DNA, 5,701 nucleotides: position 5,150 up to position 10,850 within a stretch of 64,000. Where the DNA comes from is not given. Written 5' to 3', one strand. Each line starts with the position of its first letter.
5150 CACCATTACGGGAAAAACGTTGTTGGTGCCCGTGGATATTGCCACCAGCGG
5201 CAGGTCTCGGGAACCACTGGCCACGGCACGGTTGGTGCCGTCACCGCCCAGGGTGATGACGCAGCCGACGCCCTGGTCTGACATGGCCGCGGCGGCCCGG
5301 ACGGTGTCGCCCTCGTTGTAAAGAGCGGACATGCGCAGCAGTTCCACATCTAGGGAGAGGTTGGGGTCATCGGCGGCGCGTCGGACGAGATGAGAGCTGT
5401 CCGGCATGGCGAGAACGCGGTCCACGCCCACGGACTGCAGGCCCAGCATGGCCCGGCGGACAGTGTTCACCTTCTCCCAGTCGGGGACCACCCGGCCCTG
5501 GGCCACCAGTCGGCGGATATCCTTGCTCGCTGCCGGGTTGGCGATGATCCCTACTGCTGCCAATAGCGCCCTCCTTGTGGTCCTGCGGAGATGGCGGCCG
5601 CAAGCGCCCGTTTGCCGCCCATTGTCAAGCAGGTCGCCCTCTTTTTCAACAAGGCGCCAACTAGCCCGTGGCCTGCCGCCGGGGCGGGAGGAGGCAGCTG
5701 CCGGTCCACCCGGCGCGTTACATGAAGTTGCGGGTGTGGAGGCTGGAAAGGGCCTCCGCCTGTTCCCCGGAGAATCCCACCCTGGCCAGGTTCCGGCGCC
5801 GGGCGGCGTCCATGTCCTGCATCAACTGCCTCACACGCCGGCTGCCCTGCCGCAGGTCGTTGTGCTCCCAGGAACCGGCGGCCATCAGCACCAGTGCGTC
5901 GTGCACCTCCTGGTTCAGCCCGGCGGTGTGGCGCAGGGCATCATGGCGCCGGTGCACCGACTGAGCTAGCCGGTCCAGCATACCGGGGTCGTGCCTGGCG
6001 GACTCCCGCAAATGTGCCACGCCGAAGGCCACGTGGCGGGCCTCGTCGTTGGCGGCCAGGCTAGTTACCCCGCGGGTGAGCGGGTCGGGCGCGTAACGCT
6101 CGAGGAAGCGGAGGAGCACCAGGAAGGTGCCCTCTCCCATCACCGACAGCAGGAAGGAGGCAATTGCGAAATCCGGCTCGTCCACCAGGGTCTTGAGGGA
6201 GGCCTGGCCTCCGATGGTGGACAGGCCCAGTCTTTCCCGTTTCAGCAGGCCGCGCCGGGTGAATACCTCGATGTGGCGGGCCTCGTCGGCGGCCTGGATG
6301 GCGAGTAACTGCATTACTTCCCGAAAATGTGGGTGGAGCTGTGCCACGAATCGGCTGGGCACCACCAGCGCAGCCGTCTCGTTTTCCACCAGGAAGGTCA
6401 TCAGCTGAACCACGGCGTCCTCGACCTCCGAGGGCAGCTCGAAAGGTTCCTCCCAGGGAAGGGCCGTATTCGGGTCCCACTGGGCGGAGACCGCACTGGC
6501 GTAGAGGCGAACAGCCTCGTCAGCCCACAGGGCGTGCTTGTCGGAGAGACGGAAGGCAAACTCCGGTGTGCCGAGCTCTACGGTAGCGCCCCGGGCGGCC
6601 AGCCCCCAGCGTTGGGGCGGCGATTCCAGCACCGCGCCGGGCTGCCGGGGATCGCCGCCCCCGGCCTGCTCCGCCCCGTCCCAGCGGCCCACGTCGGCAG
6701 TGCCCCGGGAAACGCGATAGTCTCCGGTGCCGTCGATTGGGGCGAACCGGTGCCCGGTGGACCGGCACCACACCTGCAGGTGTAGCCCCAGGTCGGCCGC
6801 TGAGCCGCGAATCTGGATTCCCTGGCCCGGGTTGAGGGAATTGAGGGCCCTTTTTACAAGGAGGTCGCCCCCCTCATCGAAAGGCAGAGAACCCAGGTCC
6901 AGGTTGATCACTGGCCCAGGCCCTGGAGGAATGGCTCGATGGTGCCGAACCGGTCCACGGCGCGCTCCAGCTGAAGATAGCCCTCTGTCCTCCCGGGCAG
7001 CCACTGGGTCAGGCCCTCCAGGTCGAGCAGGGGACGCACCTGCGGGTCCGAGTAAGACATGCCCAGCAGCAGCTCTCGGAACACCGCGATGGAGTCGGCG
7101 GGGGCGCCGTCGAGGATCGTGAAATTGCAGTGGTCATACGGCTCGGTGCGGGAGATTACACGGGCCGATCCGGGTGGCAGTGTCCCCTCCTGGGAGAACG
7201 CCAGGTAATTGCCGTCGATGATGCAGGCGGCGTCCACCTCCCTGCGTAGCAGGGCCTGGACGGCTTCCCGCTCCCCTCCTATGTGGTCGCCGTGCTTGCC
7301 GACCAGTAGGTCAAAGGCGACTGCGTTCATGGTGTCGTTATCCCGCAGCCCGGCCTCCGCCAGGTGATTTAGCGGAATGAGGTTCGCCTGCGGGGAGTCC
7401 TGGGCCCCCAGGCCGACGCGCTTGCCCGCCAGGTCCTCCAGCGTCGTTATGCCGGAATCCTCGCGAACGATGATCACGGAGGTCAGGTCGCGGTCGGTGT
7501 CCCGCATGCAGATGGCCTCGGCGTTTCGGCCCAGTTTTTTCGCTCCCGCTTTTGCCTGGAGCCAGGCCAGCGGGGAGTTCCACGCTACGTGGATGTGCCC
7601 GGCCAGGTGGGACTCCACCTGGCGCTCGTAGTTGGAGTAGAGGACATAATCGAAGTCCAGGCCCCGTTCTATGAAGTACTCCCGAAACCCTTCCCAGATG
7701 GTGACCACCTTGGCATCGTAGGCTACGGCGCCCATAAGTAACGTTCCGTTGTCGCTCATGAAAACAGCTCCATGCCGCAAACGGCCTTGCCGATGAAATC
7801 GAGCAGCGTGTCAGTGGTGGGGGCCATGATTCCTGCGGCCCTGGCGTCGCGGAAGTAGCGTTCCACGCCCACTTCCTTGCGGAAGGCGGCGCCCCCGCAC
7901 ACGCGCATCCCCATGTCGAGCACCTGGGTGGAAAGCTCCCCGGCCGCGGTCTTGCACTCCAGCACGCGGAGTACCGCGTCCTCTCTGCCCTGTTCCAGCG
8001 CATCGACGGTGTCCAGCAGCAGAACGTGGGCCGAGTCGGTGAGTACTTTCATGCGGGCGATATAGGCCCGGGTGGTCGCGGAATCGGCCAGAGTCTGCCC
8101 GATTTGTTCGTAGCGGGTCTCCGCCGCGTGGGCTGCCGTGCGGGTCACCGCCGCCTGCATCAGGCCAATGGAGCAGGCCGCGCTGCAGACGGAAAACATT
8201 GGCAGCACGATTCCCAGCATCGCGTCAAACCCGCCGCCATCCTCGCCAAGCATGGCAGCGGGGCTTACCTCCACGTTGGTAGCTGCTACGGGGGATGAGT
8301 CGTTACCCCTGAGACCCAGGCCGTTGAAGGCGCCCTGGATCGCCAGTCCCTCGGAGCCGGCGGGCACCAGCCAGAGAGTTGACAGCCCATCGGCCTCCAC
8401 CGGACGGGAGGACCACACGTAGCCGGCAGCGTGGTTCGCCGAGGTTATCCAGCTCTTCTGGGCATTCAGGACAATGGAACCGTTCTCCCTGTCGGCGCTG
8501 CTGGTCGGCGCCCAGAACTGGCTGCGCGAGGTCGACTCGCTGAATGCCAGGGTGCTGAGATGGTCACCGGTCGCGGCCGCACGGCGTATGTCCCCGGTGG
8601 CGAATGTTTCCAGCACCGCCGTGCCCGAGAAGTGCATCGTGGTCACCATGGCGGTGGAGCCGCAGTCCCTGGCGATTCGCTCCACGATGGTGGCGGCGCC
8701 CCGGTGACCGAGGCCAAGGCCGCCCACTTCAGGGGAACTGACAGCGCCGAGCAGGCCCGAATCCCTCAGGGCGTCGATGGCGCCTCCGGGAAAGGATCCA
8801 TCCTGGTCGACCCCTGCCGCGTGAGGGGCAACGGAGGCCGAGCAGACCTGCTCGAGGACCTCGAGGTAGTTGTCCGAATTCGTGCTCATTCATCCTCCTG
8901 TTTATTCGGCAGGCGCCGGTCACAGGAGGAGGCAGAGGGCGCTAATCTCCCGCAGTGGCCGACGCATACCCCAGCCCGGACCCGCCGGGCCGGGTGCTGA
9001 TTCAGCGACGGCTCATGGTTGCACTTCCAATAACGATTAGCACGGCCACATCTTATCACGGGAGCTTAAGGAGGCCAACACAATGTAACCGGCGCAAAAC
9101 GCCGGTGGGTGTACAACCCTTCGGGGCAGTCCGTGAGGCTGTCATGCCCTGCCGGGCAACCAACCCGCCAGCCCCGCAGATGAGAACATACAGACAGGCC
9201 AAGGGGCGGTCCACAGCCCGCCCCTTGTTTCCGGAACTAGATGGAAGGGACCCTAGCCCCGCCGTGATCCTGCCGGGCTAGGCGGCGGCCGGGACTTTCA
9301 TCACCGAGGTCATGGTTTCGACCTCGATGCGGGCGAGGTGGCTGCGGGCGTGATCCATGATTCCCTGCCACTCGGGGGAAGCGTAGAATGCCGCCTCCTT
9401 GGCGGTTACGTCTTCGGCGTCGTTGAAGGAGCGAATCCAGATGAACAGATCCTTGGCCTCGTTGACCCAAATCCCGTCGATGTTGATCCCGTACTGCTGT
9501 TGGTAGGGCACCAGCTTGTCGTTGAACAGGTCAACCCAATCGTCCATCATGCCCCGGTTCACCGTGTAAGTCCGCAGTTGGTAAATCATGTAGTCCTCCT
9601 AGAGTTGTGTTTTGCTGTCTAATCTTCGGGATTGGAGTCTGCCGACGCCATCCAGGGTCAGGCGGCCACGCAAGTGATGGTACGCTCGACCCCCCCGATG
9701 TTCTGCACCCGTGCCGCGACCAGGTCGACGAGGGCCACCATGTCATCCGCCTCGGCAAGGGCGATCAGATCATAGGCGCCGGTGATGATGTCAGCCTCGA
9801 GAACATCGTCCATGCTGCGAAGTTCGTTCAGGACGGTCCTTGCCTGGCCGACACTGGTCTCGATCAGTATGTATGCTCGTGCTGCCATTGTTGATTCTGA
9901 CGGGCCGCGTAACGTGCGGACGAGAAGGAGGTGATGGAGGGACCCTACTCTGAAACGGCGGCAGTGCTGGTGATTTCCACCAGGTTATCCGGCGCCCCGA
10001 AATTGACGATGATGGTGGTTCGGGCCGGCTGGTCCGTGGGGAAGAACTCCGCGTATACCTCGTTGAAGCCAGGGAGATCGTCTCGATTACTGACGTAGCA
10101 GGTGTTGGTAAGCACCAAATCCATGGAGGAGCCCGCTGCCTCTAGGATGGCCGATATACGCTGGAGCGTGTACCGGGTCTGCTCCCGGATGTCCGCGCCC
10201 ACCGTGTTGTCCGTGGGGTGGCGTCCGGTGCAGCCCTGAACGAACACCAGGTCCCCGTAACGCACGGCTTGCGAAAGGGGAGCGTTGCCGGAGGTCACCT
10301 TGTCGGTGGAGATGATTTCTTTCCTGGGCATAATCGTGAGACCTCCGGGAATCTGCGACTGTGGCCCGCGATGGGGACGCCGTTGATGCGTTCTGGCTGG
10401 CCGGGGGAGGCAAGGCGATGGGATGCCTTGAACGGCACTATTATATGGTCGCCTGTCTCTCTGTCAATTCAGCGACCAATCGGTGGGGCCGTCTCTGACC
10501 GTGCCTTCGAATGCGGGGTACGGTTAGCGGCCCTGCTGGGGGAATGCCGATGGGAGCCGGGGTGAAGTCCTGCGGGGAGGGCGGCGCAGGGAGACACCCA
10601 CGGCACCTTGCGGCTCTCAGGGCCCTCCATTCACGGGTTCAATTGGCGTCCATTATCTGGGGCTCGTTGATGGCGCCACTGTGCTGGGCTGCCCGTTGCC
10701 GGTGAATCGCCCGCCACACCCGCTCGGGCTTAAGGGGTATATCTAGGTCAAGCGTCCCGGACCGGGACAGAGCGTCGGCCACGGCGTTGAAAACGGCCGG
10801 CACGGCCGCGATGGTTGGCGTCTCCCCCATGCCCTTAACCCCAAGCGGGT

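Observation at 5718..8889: A translationally coupled three-gene operon of unknown pathway: ACAD-family flavoprotein, signal-less PBP-fold protein, and a TusA-like/diiron oxygenase fusion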

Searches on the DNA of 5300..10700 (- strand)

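Call 94: search_rna_families(source=window, start=5300, end=10700, threshold=evalue, max_evalue=1)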
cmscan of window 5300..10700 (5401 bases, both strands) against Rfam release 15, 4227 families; matches with E-value up to 1: 0.
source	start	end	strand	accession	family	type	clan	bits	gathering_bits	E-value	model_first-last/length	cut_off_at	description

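Call 96: search_rna_families(sources=[L013, L016, L018, L029, L043, L048, L051, L062, L071, L164, L136], threshold=gathering)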
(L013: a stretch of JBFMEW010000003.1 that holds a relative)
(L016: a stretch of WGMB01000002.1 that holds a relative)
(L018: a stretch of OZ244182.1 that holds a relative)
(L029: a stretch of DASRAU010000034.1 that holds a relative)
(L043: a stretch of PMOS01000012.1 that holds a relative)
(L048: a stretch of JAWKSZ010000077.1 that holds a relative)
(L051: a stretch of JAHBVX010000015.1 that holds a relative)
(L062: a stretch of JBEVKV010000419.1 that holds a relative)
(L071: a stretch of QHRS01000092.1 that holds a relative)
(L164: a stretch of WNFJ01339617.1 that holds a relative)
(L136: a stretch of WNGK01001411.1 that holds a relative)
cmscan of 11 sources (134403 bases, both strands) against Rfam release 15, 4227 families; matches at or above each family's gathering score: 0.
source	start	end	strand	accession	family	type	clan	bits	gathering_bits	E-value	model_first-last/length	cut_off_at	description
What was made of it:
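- Tried and rejected: Rfam found no riboswitch or other RNA in 5300-10700 at E up to 1, and none at gathering scores in 11 related loci (calls 94, 96).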
